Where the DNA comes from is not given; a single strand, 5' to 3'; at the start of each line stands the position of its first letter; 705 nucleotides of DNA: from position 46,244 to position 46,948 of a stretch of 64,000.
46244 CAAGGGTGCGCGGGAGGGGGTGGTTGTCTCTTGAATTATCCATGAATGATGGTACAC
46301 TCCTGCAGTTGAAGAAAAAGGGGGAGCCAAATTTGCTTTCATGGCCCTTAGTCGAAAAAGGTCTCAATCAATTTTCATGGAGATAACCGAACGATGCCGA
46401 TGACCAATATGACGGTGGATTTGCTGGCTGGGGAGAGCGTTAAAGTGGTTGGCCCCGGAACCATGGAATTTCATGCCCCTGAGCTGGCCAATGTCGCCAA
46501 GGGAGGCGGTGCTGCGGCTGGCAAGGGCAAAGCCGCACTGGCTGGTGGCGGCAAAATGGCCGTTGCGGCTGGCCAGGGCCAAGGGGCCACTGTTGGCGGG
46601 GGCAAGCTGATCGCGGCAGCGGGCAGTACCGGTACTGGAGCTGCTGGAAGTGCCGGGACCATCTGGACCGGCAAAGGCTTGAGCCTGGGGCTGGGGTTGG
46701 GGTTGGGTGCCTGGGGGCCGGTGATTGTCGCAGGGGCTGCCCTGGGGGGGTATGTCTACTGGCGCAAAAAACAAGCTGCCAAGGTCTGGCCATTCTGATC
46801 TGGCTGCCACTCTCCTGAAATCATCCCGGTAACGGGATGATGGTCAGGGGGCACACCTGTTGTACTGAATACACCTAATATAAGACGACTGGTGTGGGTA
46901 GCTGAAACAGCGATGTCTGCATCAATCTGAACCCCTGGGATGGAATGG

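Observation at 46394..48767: Stand-alone mms6/mamD-like, mmsF/mamF-like and mamK module in a housekeeping context (candidate satellite magnetosome 'islet')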

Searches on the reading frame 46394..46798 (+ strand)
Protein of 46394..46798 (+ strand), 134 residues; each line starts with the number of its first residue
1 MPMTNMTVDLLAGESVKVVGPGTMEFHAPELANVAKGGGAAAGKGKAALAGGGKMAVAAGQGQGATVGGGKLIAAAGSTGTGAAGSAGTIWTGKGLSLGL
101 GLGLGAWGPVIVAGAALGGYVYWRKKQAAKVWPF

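Call 3: search_protein_families(library=pfam, proteins=[window:46394-46798:+], max_evalue=0.1)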
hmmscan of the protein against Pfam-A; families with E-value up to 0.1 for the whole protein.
window:46394-46798:+ (134 aa): 0 families

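Call 4: search_protein_families(library=ncbifam, proteins=[window:46394-46798:+], max_evalue=0.1)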
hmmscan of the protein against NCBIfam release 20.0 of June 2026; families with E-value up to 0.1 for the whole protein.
window:46394-46798:+ (134 aa): 4 families
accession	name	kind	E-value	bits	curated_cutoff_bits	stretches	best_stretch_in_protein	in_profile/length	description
NF040916.1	MamD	equivalog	3e-14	53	100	1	31-129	198-303/318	magnetosome protein MamD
NF040917.1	Mms6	equivalog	4.1e-11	43.3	200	1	34-122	50-131/155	magnetic particle specific iron-binding protein Mms6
NF040985.1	MamG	equivalog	3.2e-06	27.3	100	1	43-122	7-83/102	magnetosome protein MamG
NF038356.1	actino_DLW39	hypoth_equivalog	0.039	13.8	24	1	110-130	4-24/38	DLW-39 family protein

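Call 30: find_homologous_proteins(query=window:46394-46798:+, max_evalue=0.001)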
Query window:46394-46798:+ (134 aa): 81 proteins with E <= 0.001 among 1255 candidates.
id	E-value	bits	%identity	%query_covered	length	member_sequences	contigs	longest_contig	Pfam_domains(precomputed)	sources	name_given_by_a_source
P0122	2.7e-73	262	100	100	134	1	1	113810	PF28196.1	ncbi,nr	ncbi:MAG: magnetic particle specific iron-binding protein [Magnetococcales bacterium]|nr:magnetic pa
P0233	6.3e-30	122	51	100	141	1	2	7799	PF28196.1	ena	-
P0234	1.9e-29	120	51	100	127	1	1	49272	PF28196.1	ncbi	ncbi:MAG: hypothetical protein H7832_03860 [Magnetococcus sp. DMHC-6]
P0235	2.8e-29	120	52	100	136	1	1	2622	PF28196.1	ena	-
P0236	9.1e-29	118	56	100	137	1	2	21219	PF28196.1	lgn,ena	-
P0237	1.2e-28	118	55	97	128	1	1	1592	PF28196.1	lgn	-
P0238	4.4e-28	116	48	97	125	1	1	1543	PF28196.1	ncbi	ncbi:MAG: hypothetical protein H7838_14135 [Magnetococcus sp. DMHC-8]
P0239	1.3e-27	114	50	100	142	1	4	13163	PF28196.1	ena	-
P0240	3.8e-27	113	53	97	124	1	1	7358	PF28196.1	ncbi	ncbi:MAG: hypothetical protein H7839_19455 [Magnetococcus sp. YQC-5]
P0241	5.2e-27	112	53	97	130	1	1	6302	PF28196.1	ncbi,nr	ncbi:MAG: hypothetical protein HQL80_09835 [Magnetococcales bacterium]|nr:hypothetical protein [Magn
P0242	5.2e-27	112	55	100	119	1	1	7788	PF28196.1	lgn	-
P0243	6.3e-27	112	56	97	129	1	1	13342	PF28196.1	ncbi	ncbi:MAG: hypothetical protein H7838_08390 [Magnetococcus sp. DMHC-8]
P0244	6.8e-27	112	51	100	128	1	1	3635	PF28196.1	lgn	-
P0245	1.8e-26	111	56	100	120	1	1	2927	PF28196.1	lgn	-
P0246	2.0e-26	111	51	100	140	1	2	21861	PF28196.1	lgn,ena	-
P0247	5.4e-26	109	49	100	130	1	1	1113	PF28196.1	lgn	-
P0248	8.5e-26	108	51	97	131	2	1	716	PF28196.1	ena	-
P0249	1.4e-25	108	51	100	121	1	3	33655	PF28196.1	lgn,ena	-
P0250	2.3e-25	107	50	97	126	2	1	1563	PF28196.1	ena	-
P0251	2.3e-25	107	53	97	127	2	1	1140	PF28196.1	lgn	-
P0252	2.4e-25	107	51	97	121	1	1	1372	PF28196.1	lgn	-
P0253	2.9e-25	107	46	100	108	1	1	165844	PF28196.1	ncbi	-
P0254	2.9e-25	107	50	97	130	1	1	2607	PF28196.1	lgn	-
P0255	1.5e-24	104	51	100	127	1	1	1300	PF28196.1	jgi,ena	-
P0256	2.7e-24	104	49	100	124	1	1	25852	PF28196.1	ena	-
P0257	4.2e-24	103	51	99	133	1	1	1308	PF28196.1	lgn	-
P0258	7.0e-24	102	51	97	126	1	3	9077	PF28196.1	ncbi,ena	-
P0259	8.7e-24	102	50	100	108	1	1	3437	PF28196.1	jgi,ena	jgi:hypothetical protein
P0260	1.3e-23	101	48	100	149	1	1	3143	PF28196.1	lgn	-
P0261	1.4e-23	101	46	100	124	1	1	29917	PF28196.1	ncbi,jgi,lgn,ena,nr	ncbi:MAG: mms6 [Magnetococcales bacterium]|nr:mms6 [Magnetococcales bacterium]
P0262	2.3e-23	101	50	100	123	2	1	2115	PF28196.1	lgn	-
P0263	7.0e-23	99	48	100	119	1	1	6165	PF28196.1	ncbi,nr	ncbi:MAG: magnetic particle specific iron-binding protein [Magnetococcales bacterium]|nr:magnetic pa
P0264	8.7e-23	99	48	100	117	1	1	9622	PF28196.1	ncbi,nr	ncbi:MAG: hypothetical protein HQM02_05350 [Magnetococcales bacterium]|nr:hypothetical protein [Magn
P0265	1.1e-22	98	51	100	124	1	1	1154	PF28196.1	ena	-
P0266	1.7e-22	98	52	97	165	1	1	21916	PF28196.1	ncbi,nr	ncbi:MAG: hypothetical protein HQM02_01285 [Magnetococcales bacterium]|nr:hypothetical protein [Magn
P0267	7.6e-22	96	53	100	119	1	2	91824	PF28196.1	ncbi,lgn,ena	-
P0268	1.7e-21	95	52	100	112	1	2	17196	PF28196.1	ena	-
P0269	5.3e-21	93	46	100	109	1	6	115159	PF28196.1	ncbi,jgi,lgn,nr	ncbi:MAG: hypothetical protein HQL84_01955 [Magnetococcales bacterium]|nr:hypothetical protein [Magn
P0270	1.5e-20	91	42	100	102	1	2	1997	PF28196.1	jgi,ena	jgi:hypothetical protein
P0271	1.4e-19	88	44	100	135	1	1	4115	PF28196.1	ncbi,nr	ncbi:MAG: hypothetical protein HQL55_18040 [Magnetococcales bacterium]|nr:hypothetical protein [Magn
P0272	1.3e-15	75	64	33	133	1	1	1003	PF28196.1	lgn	-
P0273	1.2e-12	66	64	44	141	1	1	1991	PF28196.1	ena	-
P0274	1.4e-11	62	96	19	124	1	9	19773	PF28196.1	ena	-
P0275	4.6e-11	61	50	54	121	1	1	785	PF28196.1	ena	-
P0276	1.2e-10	59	64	31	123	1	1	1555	PF28196.1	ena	-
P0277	1.3e-10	59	56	58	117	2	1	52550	PF28196.1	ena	-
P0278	1.6e-10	59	54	53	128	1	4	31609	PF28196.1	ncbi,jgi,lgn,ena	-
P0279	9.9e-10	56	53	34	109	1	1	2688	PF28196.1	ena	-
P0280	2.0e-9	55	44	71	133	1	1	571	PF28196.1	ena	-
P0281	3.7e-9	55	52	48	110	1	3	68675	PF28196.1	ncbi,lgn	ncbi:MAG: hypothetical protein WCF85_00590 [Rhodospirillaceae bacterium]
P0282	5.4e-9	54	63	42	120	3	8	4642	PF28196.1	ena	-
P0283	6.4e-9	54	-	-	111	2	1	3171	PF28196.1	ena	-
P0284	8.4e-9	53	73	28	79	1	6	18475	PF28196.1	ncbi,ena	-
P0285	1.6e-8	53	62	31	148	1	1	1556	PF28196.1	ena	-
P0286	2.3e-8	52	92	18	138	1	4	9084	PF28196.1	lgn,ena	-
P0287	2.5e-8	52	71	25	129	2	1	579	PF28196.1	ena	-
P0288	3.3e-8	51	59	34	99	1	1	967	PF28196.1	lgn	-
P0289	3.6e-8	51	60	30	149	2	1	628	PF28196.1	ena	-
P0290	8.2e-8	50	-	-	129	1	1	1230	PF28196.1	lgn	-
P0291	1.0e-7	50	88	18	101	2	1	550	PF28196.1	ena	-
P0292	3.4e-7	48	62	31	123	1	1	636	PF28196.1,PF02467.22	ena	-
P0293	4.3e-7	48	47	71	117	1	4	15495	PF28196.1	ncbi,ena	-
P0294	4.4e-7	48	52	36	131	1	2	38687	PF28196.1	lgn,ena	-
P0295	5.2e-7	48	88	19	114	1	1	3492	PF28196.1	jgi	jgi:hypothetical protein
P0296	1.4e-6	46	57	32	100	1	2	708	PF28196.1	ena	-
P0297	1.4e-6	46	44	65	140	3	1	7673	PF28196.1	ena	-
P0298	1.5e-6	46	73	30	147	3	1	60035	PF28196.1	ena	-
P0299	1.9e-6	46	67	35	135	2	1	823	PF28196.1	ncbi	-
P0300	2.8e-6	45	64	31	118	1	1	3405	PF28196.1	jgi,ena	-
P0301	3.0e-6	45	65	32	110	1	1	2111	PF28196.1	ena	-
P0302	4.4e-6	45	53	48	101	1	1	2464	PF28196.1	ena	-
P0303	4.7e-6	45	66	31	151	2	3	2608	PF28196.1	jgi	jgi:hypothetical protein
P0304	5.1e-6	44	58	56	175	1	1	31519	PF28196.1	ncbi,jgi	-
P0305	2.6e-5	42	33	38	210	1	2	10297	PF28196.1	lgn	-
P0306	2.9e-5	42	63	28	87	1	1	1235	PF28196.1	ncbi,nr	ncbi:MAG TPA: hypothetical protein HPQ00_08545, partial [Magnetococcales bacterium]|nr:hypothetical 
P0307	4.7e-5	41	-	-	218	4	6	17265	PF28196.1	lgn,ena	-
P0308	9.9e-5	40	50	37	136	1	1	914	PF28196.1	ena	-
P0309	1.1e-4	40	55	40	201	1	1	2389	PF28196.1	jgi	jgi:hypothetical protein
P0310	1.4e-4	40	35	93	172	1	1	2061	PF28196.1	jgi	jgi:hypothetical protein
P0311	1.9e-4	39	57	31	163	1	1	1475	PF28196.1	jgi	jgi:hypothetical protein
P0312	2.8e-4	39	38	90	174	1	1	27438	PF28196.1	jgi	jgi:hypothetical protein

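Call 53: find_encoding_contigs(protein=P0236, flank=10000, max_places=3)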
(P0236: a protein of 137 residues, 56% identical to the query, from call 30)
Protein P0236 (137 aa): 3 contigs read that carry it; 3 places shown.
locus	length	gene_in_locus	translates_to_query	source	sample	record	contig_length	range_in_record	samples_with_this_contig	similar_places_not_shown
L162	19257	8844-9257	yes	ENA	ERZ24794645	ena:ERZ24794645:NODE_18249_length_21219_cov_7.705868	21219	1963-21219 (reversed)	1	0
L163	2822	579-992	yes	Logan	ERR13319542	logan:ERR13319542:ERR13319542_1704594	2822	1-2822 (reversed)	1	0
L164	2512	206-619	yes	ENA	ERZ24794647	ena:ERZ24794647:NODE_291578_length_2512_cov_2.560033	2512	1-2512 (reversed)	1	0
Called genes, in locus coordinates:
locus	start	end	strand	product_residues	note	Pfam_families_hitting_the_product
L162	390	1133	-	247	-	PF01416:PseudoU_synth_1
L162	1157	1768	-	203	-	PF03658:Ub-RnfH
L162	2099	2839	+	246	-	PF01656:CbiA, PF06564:CBP_BcsQ, PF09140:MipZ (faint), PF10609:ParA (weak), PF13614:AAA_31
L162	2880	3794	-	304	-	PF00291:PALP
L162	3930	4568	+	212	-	PF00730:HhH-GPD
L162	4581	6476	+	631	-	PF02518:HATPase_c (weak), PF13589:HATPase_c_3, PF01119:DNA_mis_repair, PF08676:MutL_C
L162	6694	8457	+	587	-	PF04348:LppC, PF13407:Peripla_BP_4 (weak), PF13458:Peripla_BP_6, PF01094:ANF_receptor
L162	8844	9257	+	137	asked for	PF28196:Magnetosome_regulatory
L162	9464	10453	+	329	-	PF02597:ThiS, PF00977:His_biosynth (faint), PF05690:ThiG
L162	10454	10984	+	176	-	-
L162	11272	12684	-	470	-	PF00749:tRNA-synt_1c, PF19269:Anticodon_2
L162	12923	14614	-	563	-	PF00481:PP2C (faint), PF13672:PP2C_2 (weak), PF00069:Pkinase, PF07714:PK_Tyr_Ser-Thr, PF03109:ABC1 (weak), PF01636:APH (weak), PF14531:Kinase-like (weak)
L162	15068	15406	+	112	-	PF00543:P-II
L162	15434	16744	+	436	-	PF00909:Ammonium_transp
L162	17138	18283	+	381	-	PF05036:SPOR (weak)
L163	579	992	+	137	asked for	PF28196:Magnetosome_regulatory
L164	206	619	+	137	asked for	PF28196:Magnetosome_regulatory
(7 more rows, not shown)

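Call 54: find_encoding_contigs(protein=P0267, flank=10000, max_places=3)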
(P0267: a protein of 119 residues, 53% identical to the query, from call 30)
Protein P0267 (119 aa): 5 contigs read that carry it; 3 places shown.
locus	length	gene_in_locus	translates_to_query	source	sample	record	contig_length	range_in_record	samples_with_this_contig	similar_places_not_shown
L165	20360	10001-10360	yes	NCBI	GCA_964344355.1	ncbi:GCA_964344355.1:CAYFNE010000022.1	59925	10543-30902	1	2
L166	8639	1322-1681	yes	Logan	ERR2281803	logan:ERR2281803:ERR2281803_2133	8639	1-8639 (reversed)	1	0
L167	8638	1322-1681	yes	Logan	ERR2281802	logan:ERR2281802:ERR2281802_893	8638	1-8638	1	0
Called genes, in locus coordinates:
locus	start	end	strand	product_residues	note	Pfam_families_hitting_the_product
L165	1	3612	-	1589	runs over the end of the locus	PF08376:NIT, PF00672:HAMP, PF00512:HisKA, PF02518:HATPase_c, PF00072:Response_reg, PF01627:Hpt (weak)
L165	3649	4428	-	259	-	PF00561:Abhydrolase_1 (weak), PF12146:Hydrolase_4, PF12697:Abhydrolase_6 (weak), PF12146:Hydrolase_4 (weak)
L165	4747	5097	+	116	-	-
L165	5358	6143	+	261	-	PF01048:PNP_UDP_1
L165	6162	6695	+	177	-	PF00156:Pribosyltran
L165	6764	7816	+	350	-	PF01008:IF-2B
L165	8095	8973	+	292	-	PF04754:Transposase_31, PF14261:DUF4351 (weak)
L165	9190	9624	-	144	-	PF01814:Hemerythrin (faint)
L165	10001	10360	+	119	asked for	PF28196:Magnetosome_regulatory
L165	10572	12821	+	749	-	PF00072:Response_reg, PF23198:PDE8A_N (faint), PF00989:PAS (weak), PF08448:PAS_4 (weak), PF13426:PAS_9 (faint), PF00512:HisKA, PF02518:HATPase_c, PF00072:Response_reg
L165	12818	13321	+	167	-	PF01584:CheW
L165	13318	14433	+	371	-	PF01739:CheR, PF08242:Methyltransf_12 (faint)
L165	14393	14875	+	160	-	PF13431:TPR_17 (faint), PF13374:TPR_10 (faint), PF13428:TPR_14 (faint), PF00515:TPR_1 (faint), PF07719:TPR_2 (faint), PF13181:TPR_8 (faint), PF13432:TPR_16 (faint)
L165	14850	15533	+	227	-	PF01584:CheW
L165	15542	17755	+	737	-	PF08376:NIT, PF00672:HAMP, PF00015:MCPsignal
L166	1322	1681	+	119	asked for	PF28196:Magnetosome_regulatory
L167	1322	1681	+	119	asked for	PF28196:Magnetosome_regulatory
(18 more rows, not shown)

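Call 55: find_encoding_contigs(protein=P0261, flank=10000, max_places=3)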
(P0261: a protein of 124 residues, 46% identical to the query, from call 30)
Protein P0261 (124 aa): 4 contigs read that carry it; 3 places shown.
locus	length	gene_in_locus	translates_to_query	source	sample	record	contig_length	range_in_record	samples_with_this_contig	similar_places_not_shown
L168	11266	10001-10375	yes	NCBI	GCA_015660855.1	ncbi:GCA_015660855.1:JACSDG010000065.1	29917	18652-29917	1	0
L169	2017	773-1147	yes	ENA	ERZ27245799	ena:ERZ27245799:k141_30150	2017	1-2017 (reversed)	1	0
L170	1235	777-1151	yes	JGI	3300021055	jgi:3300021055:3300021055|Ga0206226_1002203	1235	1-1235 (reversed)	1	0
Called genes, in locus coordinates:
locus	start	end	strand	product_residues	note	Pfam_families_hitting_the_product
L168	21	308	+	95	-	-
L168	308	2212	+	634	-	PF02705:K_trans, PF22776:K_trans_C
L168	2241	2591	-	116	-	-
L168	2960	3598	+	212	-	PF00072:Response_reg, PF00196:GerE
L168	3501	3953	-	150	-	-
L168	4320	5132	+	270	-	-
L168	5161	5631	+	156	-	-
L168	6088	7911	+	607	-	PF00989:PAS, PF08448:PAS_4 (faint), PF13426:PAS_9, PF13185:GAF_2, PF01590:GAF (weak), PF02518:HATPase_c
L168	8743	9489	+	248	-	-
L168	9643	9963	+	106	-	PF09685:MamF_MmsF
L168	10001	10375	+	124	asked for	PF28196:Magnetosome_regulatory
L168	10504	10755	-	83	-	PF04023:FeoA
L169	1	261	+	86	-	?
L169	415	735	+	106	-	PF09685:MamF_MmsF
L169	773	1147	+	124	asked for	PF28196:Magnetosome_regulatory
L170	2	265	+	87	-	PF28196:Magnetosome_regulatory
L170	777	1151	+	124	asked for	PF28196:Magnetosome_regulatory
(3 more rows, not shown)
